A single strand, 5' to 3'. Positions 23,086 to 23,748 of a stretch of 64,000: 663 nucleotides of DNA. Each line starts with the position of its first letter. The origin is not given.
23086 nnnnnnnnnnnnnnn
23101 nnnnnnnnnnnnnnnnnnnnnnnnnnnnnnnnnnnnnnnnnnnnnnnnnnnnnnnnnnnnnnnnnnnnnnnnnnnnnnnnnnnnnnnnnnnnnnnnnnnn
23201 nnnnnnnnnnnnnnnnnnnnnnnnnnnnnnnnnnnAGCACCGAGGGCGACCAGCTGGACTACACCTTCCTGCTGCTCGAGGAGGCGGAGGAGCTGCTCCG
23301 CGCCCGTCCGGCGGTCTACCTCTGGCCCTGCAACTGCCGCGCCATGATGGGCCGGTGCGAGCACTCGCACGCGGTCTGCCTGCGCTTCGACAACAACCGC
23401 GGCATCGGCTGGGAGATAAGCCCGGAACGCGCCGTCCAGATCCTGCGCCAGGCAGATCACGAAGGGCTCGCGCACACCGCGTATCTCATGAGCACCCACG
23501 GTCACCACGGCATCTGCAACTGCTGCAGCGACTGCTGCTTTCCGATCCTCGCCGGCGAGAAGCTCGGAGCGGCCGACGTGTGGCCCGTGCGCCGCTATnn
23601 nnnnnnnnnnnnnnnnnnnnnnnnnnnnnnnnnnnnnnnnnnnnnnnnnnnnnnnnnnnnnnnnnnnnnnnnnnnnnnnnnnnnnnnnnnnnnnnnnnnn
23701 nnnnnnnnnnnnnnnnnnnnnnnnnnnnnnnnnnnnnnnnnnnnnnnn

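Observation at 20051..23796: Paralogous Cys-rich Fe-S proteins bracket an MttB homolog and are translationally coupled to it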

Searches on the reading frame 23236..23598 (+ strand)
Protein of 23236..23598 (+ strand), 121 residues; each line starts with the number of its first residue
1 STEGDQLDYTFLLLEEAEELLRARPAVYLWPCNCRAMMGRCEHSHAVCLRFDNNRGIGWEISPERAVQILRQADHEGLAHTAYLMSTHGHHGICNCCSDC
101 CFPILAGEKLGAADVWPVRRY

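Call 63: search_protein_families(library=pfam, proteins=[window:23236-23598:+], max_evalue=10)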
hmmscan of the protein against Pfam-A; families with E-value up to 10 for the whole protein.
window:23236-23598:+ (121 aa): 1 family
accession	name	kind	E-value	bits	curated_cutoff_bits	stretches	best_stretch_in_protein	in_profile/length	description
PF11794.13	HpaB_N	-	0.11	12.5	35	1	2-83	61-146/270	4-hydroxyphenylacetate 3-hydroxylase N terminal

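Call 101: search_protein_representatives(alignment_id=A5)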
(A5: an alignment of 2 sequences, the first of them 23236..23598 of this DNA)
Query: 2 sequences, 124 profile positions. Proteins with E-value up to 0.001 (for the whole library): 500; up to 1e-10: 99; up to 1e-30: 20. The best 150 are listed.
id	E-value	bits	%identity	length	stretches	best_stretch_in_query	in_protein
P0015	7.0e-56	203.8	-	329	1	3-123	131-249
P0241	2.0e-54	199.1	-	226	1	4-124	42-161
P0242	4.4e-48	178.6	-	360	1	9-123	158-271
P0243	2.3e-44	166.6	-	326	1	7-123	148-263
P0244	5.9e-43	162.0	-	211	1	10-124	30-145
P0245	1.8e-42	160.4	-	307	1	3-115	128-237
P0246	8.6e-42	158.3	-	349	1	4-124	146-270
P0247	5.0e-39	149.3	-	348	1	10-124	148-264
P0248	1.1e-38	148.2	-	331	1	4-123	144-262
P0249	5.1e-38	146.1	-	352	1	10-123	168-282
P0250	3.1e-35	137.1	-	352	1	11-124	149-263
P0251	4.2e-35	136.6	-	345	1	11-124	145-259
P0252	2.3e-34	134.2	-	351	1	11-124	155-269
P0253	8.2e-34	132.5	-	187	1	11-124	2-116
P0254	1.3e-32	128.6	-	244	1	13-124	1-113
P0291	2.9e-17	79.0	-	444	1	7-64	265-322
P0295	8.8e-16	74.2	-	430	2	7-60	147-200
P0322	1.8e-12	63.5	-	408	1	18-124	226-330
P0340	1.4e-10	57.5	-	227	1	15-116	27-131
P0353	5.2e-10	55.6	-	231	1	8-105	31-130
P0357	6.4e-10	55.3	-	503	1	4-50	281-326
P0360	9.4e-10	54.7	-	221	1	15-114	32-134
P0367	2.0e-09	53.7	-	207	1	16-113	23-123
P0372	2.6e-09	53.3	-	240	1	13-115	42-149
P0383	8.4e-09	51.7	-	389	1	18-117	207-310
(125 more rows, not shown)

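Call 102: search_protein_families(library=pfam, proteins=[P0291, P0357, P0295, P0322, P0383, P0340, P0360, P0367, P0372, P0353], max_evalue=0.001)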
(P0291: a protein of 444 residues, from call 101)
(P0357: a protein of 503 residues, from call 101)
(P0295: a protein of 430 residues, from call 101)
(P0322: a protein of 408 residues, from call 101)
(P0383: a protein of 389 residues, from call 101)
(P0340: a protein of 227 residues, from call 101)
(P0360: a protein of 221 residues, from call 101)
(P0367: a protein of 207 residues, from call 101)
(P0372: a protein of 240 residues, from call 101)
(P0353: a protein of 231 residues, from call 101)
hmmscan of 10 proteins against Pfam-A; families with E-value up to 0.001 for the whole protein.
P0291 (444 aa): 0 families

P0357 (503 aa): 0 families

P0295 (430 aa): 6 families
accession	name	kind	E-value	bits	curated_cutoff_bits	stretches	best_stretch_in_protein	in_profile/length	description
PF00037.32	Fer4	-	1e-08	35.1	21.1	1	266-286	3-23/24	4Fe-4S binding domain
PF14697.11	Fer4_21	-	5e-07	30.2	35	1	264-319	1-59/59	4Fe-4S dicluster domain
PF12837.12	Fer4_6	-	1.3e-05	25.3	25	1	295-317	2-24/24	4Fe-4S binding domain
PF13237.11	Fer4_10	-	7.9e-05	23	25.5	1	266-312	4-52/53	4Fe-4S dicluster domain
PF13187.11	Fer4_9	-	0.00012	22.5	27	1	271-317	2-52/52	4Fe-4S dicluster domain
PF12838.12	Fer4_7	-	0.00033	21.5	27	1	271-316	2-52/52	4Fe-4S dicluster domain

P0322 (408 aa): 12 families
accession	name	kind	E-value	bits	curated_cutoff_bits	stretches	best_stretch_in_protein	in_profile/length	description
PF00037.32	Fer4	-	1.1e-08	34.9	21.1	2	334-353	3-22/24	4Fe-4S binding domain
PF12838.12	Fer4_7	-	4.3e-08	33.9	27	1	338-402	1-52/52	4Fe-4S dicluster domain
PF13183.11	Fer4_8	-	4.8e-08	33.9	27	1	336-401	2-67/68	4Fe-4S dicluster domain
PF25160.1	LdpA_Fe-S-bd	-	4.3e-07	30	27.6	0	335-358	24-47/49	LdpA Fe-S cluster-binding domain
PF13534.11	Fer4_17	-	1.9e-06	28.7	22.2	1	338-401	1-59/61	4Fe-4S dicluster domain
PF12837.12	Fer4_6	-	2.1e-06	27.8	25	1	332-353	2-23/24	4Fe-4S binding domain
PF12797.12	Fer4_2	-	2.2e-06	27.7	24.5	1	331-349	2-20/22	4Fe-4S binding domain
PF14697.11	Fer4_21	-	9.8e-06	26.1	35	1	334-403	3-57/59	4Fe-4S dicluster domain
PF13187.11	Fer4_9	-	1.2e-05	25.6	27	1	338-402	1-51/52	4Fe-4S dicluster domain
PF13237.11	Fer4_10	-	2.2e-05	24.8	25.5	1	332-399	2-53/53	4Fe-4S dicluster domain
PF13484.11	Fer4_16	-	6.1e-05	24.2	30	1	338-400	1-65/66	4Fe-4S double cluster binding domain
PF13459.11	Fer4_15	-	0.00021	22.4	22.4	0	332-358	1-26/66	4Fe-4S single cluster domain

P0383 (389 aa): 10 families
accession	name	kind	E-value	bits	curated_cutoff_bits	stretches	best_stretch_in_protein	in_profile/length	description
PF00037.32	Fer4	-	2e-12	46.8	21.1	2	359-381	2-24/24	4Fe-4S binding domain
PF13237.11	Fer4_10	-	4.2e-10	39.9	25.5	2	320-376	3-53/53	4Fe-4S dicluster domain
PF12838.12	Fer4_7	-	6.6e-09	36.5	27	1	326-379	2-52/52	4Fe-4S dicluster domain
PF13187.11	Fer4_9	-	1.9e-08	34.6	27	1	325-380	1-52/52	4Fe-4S dicluster domain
PF12837.12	Fer4_6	-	7.8e-08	32.4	25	1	358-380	2-24/24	4Fe-4S binding domain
PF14697.11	Fer4_21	-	1.2e-05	25.7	35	1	322-382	4-59/59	4Fe-4S dicluster domain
PF12797.12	Fer4_2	-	4.6e-05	23.6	24.5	0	320-336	4-20/22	4Fe-4S binding domain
PF25160.1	LdpA_Fe-S-bd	-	6.4e-05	23.1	27.6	1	363-383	26-46/49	LdpA Fe-S cluster-binding domain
PF13183.11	Fer4_8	-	8.2e-05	23.5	27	1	324-378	3-67/68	4Fe-4S dicluster domain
PF13459.11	Fer4_15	-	0.00016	22.8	22.4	0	358-376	1-19/66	4Fe-4S single cluster domain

P0340 (227 aa): 9 families
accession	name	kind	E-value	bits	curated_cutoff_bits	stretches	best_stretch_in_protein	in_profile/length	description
PF14697.11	Fer4_21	-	7e-14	52.1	35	1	140-194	1-59/59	4Fe-4S dicluster domain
PF00037.32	Fer4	-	3.8e-12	45.9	21.1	2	171-192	2-23/24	4Fe-4S binding domain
PF12838.12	Fer4_7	-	1.7e-10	41.6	27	1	147-190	2-51/52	4Fe-4S dicluster domain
PF13237.11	Fer4_10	-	5.4e-08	33.1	25.5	1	141-188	3-53/53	4Fe-4S dicluster domain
PF13187.11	Fer4_9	-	8.9e-08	32.5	27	1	146-191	1-51/52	4Fe-4S dicluster domain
PF12837.12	Fer4_6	-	2.9e-07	30.6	25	1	169-190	1-22/24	4Fe-4S binding domain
PF25160.1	LdpA_Fe-S-bd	-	3e-07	30.5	27.6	1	170-194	21-45/49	LdpA Fe-S cluster-binding domain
PF12797.12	Fer4_2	-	0.00019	21.7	24.5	1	172-189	5-22/22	4Fe-4S binding domain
PF13484.11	Fer4_16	-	0.00045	21.4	30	0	177-195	2-20/66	4Fe-4S double cluster binding domain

P0360 (221 aa): 9 families
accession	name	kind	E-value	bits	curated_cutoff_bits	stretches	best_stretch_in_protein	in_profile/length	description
PF00037.32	Fer4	-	2e-09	37.3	21.1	1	178-197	5-24/24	4Fe-4S binding domain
PF14697.11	Fer4_21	-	1.1e-08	35.5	35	1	145-198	1-59/59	4Fe-4S dicluster domain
PF12837.12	Fer4_6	-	1.2e-07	31.7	25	1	178-196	6-24/24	4Fe-4S binding domain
PF12838.12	Fer4_7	-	1.7e-07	32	27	1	180-200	1-21/52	4Fe-4S dicluster domain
PF13237.11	Fer4_10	-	5.9e-06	26.6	25.5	1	146-192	3-53/53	4Fe-4S dicluster domain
PF13187.11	Fer4_9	-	1.1e-05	25.8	27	1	152-196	2-52/52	4Fe-4S dicluster domain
PF13484.11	Fer4_16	-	5.3e-05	24.3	30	0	180-201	1-24/66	4Fe-4S double cluster binding domain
PF25160.1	LdpA_Fe-S-bd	-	0.0006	20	27.6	1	174-200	21-47/49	LdpA Fe-S cluster-binding domain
PF12797.12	Fer4_2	-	0.00083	19.6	24.5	1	178-193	7-22/22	4Fe-4S binding domain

P0367 (207 aa): 7 families
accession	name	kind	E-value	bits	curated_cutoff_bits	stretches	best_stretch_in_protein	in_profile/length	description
PF14697.11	Fer4_21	-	2.8e-09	37.4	35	1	137-195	1-58/59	4Fe-4S dicluster domain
PF00037.32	Fer4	-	1.2e-07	31.6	21.1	1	138-159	2-23/24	4Fe-4S binding domain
PF13187.11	Fer4_9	-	2.9e-07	30.9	27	1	144-194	2-52/52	4Fe-4S dicluster domain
PF13237.11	Fer4_10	-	3.1e-06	27.4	25.5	1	139-189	4-52/53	4Fe-4S dicluster domain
PF12838.12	Fer4_7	-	1.2e-05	26.1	27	0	178-196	1-19/52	4Fe-4S dicluster domain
PF25160.1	LdpA_Fe-S-bd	-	0.00042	20.5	27.6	0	172-196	21-45/49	LdpA Fe-S cluster-binding domain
PF12797.12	Fer4_2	-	0.00094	19.4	24.5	0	139-156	5-22/22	4Fe-4S binding domain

P0372 (240 aa): 7 families
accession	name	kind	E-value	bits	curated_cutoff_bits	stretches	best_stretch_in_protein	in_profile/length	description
PF00037.32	Fer4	-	7.6e-09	35.5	21.1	2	196-213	7-24/24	4Fe-4S binding domain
PF14697.11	Fer4_21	-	6.6e-06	26.6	35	1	164-214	4-59/59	4Fe-4S dicluster domain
PF13484.11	Fer4_16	-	2.6e-05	25.4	30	1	196-236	1-40/66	4Fe-4S double cluster binding domain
PF12838.12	Fer4_7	-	5.9e-05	23.9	27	1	196-222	1-27/52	4Fe-4S dicluster domain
PF13237.11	Fer4_10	-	0.00019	21.7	25.5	0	162-208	3-53/53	4Fe-4S dicluster domain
PF12837.12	Fer4_6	-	0.00031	21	25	0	196-212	8-24/24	4Fe-4S binding domain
PF12797.12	Fer4_2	-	0.00054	20.2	24.5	0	190-209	3-22/22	4Fe-4S binding domain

P0353 (231 aa): 0 families

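Call 103: find_encoding_contigs(protein=P0340, flank=6000, max_places=3)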
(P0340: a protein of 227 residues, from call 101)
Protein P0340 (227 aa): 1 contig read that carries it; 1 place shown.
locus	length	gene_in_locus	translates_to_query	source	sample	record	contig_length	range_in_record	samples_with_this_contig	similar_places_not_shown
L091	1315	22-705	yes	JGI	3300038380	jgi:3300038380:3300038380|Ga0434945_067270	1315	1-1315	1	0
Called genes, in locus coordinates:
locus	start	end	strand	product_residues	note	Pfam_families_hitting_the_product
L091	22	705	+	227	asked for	PF12837:Fer4_6 (faint), PF13237:Fer4_10, PF14697:Fer4_21, PF12838:Fer4_7, PF13187:Fer4_9, PF25160:LdpA_Fe-S-bd, PF00037:Fer4 (weak)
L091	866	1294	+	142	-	PF00254:FKBP_C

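Call 104: find_encoding_contigs(protein=P0367, flank=6000, max_places=3)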
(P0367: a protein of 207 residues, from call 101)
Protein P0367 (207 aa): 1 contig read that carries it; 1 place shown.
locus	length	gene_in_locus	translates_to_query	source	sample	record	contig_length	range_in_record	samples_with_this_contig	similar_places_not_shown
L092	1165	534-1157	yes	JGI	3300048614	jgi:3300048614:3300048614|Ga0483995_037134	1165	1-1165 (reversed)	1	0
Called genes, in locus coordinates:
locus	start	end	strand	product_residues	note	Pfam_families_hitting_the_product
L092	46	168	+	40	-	-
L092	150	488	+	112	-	-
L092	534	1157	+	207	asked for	PF12838:Fer4_7 (faint), PF13237:Fer4_10 (weak), PF00037:Fer4 (weak), PF13187:Fer4_9, PF14697:Fer4_21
